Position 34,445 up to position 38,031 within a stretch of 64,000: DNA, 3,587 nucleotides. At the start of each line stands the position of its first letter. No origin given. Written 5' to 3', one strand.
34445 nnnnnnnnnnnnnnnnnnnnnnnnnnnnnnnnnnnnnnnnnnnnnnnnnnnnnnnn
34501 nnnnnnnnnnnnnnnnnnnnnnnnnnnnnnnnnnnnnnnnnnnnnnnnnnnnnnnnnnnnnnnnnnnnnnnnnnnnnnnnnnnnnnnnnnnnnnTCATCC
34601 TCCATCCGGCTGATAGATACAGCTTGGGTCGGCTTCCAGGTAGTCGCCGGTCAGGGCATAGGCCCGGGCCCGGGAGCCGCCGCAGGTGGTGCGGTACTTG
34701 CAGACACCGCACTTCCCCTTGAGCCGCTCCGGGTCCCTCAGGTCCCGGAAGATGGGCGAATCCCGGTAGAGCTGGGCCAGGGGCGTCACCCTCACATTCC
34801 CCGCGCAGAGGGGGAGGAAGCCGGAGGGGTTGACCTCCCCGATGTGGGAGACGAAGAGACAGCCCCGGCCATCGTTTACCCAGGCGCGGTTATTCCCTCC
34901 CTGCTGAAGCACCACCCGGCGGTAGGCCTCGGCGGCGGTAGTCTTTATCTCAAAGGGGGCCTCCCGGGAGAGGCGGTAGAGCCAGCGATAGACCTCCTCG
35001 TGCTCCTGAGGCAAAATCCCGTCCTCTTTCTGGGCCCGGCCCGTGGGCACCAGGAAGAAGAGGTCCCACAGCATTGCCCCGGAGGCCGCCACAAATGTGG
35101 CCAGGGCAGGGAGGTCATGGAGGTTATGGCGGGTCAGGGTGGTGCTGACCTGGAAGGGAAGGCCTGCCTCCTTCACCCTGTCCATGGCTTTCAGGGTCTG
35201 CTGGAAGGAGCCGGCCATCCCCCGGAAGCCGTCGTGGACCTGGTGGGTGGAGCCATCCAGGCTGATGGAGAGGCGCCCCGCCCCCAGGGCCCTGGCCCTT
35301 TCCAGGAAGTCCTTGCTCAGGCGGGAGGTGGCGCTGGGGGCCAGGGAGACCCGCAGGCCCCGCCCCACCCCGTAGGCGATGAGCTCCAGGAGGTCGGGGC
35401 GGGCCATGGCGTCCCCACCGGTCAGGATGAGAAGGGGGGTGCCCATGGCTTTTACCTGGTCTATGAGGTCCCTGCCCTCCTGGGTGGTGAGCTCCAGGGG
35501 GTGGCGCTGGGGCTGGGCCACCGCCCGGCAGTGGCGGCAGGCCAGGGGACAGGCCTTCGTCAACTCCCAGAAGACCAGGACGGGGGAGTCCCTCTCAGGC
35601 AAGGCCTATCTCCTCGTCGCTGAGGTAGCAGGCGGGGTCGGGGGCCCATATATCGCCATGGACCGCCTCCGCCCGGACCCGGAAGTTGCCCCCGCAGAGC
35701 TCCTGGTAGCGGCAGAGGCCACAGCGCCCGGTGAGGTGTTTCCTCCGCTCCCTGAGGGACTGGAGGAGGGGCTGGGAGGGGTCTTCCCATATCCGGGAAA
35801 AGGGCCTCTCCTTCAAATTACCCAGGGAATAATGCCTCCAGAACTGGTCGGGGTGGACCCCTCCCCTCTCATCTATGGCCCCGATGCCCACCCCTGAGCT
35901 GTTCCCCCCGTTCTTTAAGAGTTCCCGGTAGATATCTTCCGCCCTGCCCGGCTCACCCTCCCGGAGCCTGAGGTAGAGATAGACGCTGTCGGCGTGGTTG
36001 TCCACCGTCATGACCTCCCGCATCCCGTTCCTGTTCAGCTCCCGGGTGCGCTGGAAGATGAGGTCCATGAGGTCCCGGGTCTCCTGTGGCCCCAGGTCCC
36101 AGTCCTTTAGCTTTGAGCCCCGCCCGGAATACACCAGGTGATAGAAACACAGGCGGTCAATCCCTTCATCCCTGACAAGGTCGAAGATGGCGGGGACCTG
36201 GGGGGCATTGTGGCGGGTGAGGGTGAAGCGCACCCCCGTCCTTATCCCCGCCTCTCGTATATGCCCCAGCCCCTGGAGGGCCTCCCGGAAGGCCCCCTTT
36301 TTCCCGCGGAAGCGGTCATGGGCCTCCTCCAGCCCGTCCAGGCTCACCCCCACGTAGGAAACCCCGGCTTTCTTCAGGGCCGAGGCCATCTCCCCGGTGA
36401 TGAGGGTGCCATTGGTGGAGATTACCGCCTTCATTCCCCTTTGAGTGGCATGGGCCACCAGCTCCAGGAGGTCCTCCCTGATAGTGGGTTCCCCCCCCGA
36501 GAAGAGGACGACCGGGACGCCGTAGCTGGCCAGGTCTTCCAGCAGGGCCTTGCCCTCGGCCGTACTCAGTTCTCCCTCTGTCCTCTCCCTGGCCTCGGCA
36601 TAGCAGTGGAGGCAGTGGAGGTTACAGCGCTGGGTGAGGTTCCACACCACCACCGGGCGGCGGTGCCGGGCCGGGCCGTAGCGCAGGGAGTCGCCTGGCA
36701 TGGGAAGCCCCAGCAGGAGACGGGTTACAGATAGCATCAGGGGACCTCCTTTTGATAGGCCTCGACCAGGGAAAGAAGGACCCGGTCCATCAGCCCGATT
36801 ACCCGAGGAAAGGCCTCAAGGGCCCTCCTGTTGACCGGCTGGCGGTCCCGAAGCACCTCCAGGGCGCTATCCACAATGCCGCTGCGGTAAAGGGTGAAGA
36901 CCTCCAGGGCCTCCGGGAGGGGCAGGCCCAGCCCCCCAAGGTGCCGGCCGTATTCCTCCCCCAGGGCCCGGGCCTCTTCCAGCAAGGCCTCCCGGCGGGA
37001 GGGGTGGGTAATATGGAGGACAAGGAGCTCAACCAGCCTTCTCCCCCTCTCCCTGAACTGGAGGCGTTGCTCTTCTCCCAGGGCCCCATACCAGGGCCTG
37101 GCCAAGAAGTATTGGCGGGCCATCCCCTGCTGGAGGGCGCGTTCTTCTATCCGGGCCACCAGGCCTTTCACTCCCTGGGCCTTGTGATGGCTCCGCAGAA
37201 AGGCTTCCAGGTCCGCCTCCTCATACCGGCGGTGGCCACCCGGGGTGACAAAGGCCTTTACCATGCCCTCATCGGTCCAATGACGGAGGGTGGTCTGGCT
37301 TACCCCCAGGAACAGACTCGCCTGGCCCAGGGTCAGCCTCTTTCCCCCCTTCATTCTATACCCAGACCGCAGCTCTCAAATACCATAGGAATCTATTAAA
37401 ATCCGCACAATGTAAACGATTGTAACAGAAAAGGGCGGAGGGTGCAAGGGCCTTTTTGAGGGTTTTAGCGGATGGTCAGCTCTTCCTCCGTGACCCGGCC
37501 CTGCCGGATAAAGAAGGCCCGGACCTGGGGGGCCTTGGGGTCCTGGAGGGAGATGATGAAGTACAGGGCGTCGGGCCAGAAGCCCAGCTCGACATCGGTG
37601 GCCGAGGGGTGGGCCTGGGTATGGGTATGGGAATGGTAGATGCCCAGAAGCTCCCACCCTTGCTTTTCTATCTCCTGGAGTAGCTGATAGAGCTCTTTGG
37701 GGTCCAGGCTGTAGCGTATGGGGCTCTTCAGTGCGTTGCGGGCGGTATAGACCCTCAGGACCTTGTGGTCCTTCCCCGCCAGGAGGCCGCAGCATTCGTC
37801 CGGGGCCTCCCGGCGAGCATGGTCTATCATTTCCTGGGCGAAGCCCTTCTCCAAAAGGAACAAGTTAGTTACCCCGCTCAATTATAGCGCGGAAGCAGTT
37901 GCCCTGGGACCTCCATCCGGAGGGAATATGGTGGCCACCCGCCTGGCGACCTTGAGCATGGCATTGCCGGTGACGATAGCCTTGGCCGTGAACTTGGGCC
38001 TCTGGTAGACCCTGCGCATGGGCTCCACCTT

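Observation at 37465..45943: Extended sulfur-assimilation and protein-thiocarboxylate cluster: Rrf2-cysK-cysM-moeB-cysO(GG+SGS) | TauE-cysH-sulfite reductase-tusA-hemerythrin-dsrE-SCP2-JAMM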

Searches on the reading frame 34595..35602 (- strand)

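Call 4: search_protein_families(library=pfam, proteins=[window:34595-35602:-], max_evalue=0.01)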
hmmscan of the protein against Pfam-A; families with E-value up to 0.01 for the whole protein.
window:34595-35602:- (335 aa): 1 family
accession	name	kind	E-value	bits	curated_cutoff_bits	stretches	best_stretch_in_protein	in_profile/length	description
PF04055.27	Radical_SAM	-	3.3e-19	70.1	29.5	1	13-170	2-165/166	Radical SAM superfamily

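Call 6: search_protein_families(library=ncbifam, proteins=[window:34595-35602:-], max_evalue=0.01)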
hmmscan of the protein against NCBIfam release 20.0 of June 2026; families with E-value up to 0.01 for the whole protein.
window:34595-35602:- (335 aa): 51 families (the best 25 are shown)
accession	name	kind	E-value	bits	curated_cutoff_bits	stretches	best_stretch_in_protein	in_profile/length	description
TIGR04053.2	TIGR04053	equivalog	2.8e-136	454.6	395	2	4-237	4-239/366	TIGR04053 family radical SAM/SPASM domain-containing protein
TIGR04545.1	rSAM_ahbD_hemeb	equivalog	8e-102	341.1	500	1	9-332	1-339/339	heme b synthase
TIGR04055.1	rSAM_NirJ2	equivalog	6.7e-70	236.2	500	1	9-331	1-325/326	putative heme d1 biosynthesis radical SAM protein NirJ2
TIGR04051.1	rSAM_NirJ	equivalog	9.8e-50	169.5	515.45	2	9-194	3-186/354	heme d1 biosynthesis radical SAM protein NirJ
TIGR04546.1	rSAM_ahbC_deAc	equivalog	1.2e-45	156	650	2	8-191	39-220/390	12,18-didecarboxysiroheme deacetylase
TIGR04347.1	pseudo_SAM_Halo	equivalog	4.2e-43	148.1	525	2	3-190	34-218/390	TIGR04347 family pseudo-SAM/SPASM protein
TIGR04054.1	rSAM_NirJ1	equivalog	9.6e-43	146.2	650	2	7-191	36-217/387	putative heme d1 biosynthesis radical SAM protein NirJ1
TIGR03962.1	mycofact_rSAM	equivalog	1.8e-42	145.7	265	1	5-331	9-334/339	mycofactocin radical SAM maturase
TIGR04303.1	GeoRSP_rSAM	equivalog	2.2e-37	129.4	400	1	6-328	3-324/325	GeoRSP system radical SAM/SPASM protein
TIGR02109.1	PQQ_syn_pqqE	equivalog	3.2e-33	115.1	381.35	1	6-332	5-334/358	pyrroloquinoline quinone biosynthesis protein PqqE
TIGR03913.1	rad_SAM_trio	equivalog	3.9e-32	111.3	591.75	1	4-330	15-354/477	GDL motif peptide-associated radical SAM/SPASM maturase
NF045574.1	sacti_mat_StsB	exception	9.5e-32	110.4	625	1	9-321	97-406/466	StsB family radical SAM/SPASM domain sactipeptide maturase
TIGR04103.1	rSAM_nif11_3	equivalog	1.3e-31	109.7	725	1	11-310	8-324/412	nif11-class peptide radical SAM maturase 3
NF050035.1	rSAM_WgK_link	exception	6.4e-31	107.7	650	2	5-214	6-212/367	radical SAM/SPASM peptide maturase WgkB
TIGR04251.1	SCM_rSAM_ScmF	equivalog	6.5e-24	85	400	1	10-315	6-326/353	SynChlorMet cassette radical SAM/SPASM protein ScmF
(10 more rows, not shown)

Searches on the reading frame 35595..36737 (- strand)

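Call 4: search_protein_families(library=pfam, proteins=[window:35595-36737:-], max_evalue=0.01)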
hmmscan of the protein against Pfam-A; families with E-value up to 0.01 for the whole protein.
window:35595-36737:- (380 aa): 3 families
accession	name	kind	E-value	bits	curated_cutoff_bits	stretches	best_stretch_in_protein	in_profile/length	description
PF04055.27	Radical_SAM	-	2.4e-30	106.3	29.5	1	33-172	2-149/166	Radical SAM superfamily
PF13353.11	Fer4_12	-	6.7e-09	36.6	22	1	34-136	11-116/137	4Fe-4S single cluster domain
PF13186.11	SPASM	-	0.00055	20.6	21.5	1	288-342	10-66/67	Iron-sulfur cluster-binding domain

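Call 6: search_protein_families(library=ncbifam, proteins=[window:35595-36737:-], max_evalue=0.01)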
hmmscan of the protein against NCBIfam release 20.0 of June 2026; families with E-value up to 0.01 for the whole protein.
window:35595-36737:- (380 aa): 82 families (the best 25 are shown)
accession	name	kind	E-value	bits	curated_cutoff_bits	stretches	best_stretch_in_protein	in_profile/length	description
TIGR04546.1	rSAM_ahbC_deAc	equivalog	1.2e-159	531.3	650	1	24-377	35-390/390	12,18-didecarboxysiroheme deacetylase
TIGR04054.1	rSAM_NirJ1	equivalog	4.2e-147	489.8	650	1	2-377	1-387/387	putative heme d1 biosynthesis radical SAM protein NirJ1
TIGR04347.1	pseudo_SAM_Halo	equivalog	7.1e-136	453.5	525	1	24-377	34-390/390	TIGR04347 family pseudo-SAM/SPASM protein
TIGR04051.1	rSAM_NirJ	equivalog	2.3e-124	414.9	515.45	1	27-378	1-354/354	heme d1 biosynthesis radical SAM protein NirJ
TIGR04545.1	rSAM_ahbD_hemeb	equivalog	7.9e-69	232.7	500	1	30-371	2-336/339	heme b synthase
TIGR04055.1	rSAM_NirJ2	equivalog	5.6e-67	226.6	500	1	29-371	1-323/326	putative heme d1 biosynthesis radical SAM protein NirJ2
TIGR04053.2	TIGR04053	equivalog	1.6e-66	225.1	395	1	27-371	6-363/366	TIGR04053 family radical SAM/SPASM domain-containing protein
TIGR04103.1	rSAM_nif11_3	equivalog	2.1e-48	164.9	725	1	25-356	2-329/412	nif11-class peptide radical SAM maturase 3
TIGR04303.1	GeoRSP_rSAM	equivalog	3.1e-47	161.7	400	1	30-371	7-325/325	GeoRSP system radical SAM/SPASM protein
TIGR03962.1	mycofact_rSAM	equivalog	9.5e-39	133.5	265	1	30-374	14-335/339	mycofactocin radical SAM maturase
NF050035.1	rSAM_WgK_link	exception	2.9e-35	122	650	2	30-207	11-190/367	radical SAM/SPASM peptide maturase WgkB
NF045574.1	sacti_mat_StsB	exception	6.3e-34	117.6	625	1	30-228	98-295/466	StsB family radical SAM/SPASM domain sactipeptide maturase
TIGR03913.1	rad_SAM_trio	equivalog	7.1e-34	117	591.75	1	29-361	20-344/477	GDL motif peptide-associated radical SAM/SPASM maturase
TIGR04133.1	rSAM_w_lipo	hypoth_equivalog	3.9e-33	114.8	425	1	24-233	20-233/350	TIGR04133 family radical SAM/SPASM protein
TIGR02109.1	PQQ_syn_pqqE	equivalog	9e-33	113.7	381.35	1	30-226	9-207/358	pyrroloquinoline quinone biosynthesis protein PqqE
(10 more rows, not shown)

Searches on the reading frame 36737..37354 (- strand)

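Call 4: search_protein_families(library=pfam, proteins=[window:36737-37354:-], max_evalue=0.01)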
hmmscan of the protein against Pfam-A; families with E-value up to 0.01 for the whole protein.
window:36737-37354:- (205 aa): 3 families
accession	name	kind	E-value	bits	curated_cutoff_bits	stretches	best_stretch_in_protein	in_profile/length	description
PF12728.13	HTH_17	-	7e-10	39.5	27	1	7-56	2-50/51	Helix-turn-helix domain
PF00376.29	MerR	-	1.9e-08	34.4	28.2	1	8-44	1-38/38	MerR family regulatory protein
PF13411.12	MerR_1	-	1.1e-07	32.2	21.6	1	8-52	2-46/69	MerR HTH family regulatory protein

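Call 6: search_protein_families(library=ncbifam, proteins=[window:36737-37354:-], max_evalue=0.01)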
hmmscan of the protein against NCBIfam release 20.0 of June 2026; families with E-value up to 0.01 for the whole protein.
window:36737-37354:- (205 aa): 6 families
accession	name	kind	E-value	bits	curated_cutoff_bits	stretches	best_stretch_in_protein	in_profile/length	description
NF033787.1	HTH_BldC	subfamily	1.3e-09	37.8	77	1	7-52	3-48/49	BldC family transcriptional regulator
TIGR01764.1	excise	domain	5.5e-06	26.7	28.8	1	7-54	2-48/49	excisionase family DNA-binding protein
NF033518.0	transpos_IS607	equivalog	5.7e-06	26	110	1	12-81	3-74/187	IS607 family transposase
NF052513.1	TransRegCarH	equivalog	0.00026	20.4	400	1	9-55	9-56/274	HTH-type transcriptional repressor CarH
NF047375.1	HeatShock_HspR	equivalog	0.00089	19.2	105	1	9-54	6-51/92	heat shock protein transcriptional repressor HspR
NF011617.0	PRK15043.1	equivalog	0.0041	16.4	417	1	8-51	5-49/243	HTH-type transcriptional regulator MlrA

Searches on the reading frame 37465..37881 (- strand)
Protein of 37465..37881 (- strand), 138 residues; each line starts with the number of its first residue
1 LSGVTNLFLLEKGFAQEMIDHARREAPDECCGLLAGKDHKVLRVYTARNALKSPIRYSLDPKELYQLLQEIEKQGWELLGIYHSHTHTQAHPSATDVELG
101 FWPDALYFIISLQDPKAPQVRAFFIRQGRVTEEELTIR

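Call 4: search_protein_families(library=pfam, proteins=[window:37465-37881:-], max_evalue=0.01)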
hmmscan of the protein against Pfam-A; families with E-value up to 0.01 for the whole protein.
window:37465-37881:- (138 aa): 2 families
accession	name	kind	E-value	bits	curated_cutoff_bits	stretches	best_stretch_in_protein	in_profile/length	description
PF14464.11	Prok-JAB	-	8.8e-23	80.8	25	1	15-122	5-110/114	Prokaryotic homologs of the JAB domain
PF01398.27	JAB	-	8.8e-07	29.2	22.5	1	10-98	8-106/117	JAB1/Mov34/MPN/PAD-1 ubiquitin protease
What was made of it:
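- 37465..37881 (-): JAMM/MPN+ metalloprotease (Mec+/HcyD-like). Prok-JAB scores 8.8e-23 (call 4).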

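Call 6: search_protein_families(library=ncbifam, proteins=[window:37465-37881:-], max_evalue=0.01)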
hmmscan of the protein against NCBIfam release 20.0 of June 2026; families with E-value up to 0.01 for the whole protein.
window:37465-37881:- (138 aa): 1 family
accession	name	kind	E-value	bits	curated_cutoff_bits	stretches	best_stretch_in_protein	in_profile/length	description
NF041370.1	desamp_Halo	equivalog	6.8e-27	94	130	1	10-124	3-120/133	desampylase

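Call 41: search_solved_structures(query=window:37465-37881:-, max_evalue=0.01, show_alignments=2)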
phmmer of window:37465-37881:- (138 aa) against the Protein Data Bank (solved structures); distinct sequences matched with E-value up to 0.01: 6.
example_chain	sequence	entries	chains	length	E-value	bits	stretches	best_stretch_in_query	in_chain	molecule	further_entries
2kks_A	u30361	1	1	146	1e-28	103.3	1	10-137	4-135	Uncharacterized protein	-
5lda_A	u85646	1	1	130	4.1e-16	62.5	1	27-111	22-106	JAMM1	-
5ld9_A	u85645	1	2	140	5e-16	62.2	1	27-111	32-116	JAMM1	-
2kcq_A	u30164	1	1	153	1.2e-10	44.8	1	21-123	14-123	Mov34/MPN/PAD-1 family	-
6fjv_A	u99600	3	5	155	0.0012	22.1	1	17-100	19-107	26S proteasome regulatory subunit N11-like protein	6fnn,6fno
6fju_A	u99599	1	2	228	0.003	20.8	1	17-99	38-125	26S proteasome regulatory subunit N11-like protein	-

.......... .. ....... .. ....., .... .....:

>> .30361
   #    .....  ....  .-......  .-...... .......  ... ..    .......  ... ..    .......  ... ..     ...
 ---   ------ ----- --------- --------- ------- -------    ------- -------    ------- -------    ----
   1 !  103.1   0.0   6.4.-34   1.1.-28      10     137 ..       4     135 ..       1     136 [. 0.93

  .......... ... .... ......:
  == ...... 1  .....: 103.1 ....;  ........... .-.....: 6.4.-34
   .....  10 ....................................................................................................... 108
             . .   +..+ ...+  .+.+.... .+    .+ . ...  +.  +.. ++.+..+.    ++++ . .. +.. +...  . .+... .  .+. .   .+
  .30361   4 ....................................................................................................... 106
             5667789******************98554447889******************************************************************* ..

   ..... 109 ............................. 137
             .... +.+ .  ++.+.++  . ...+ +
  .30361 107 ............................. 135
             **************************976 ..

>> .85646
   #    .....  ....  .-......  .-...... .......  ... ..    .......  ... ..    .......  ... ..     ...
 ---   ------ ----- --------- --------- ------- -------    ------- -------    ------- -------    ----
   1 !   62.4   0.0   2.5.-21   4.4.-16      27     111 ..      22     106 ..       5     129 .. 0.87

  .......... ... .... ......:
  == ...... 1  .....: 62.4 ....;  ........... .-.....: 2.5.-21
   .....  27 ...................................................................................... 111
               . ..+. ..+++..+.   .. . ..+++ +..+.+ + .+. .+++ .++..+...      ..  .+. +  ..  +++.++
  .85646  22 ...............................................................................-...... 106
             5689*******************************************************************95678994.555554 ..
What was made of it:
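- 37465..37881 (-): PDB hits are 2kks at 1e-28 and PfJAMM1 at 4e-16 (call 41).
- The JAMM motif is intact (call 41).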
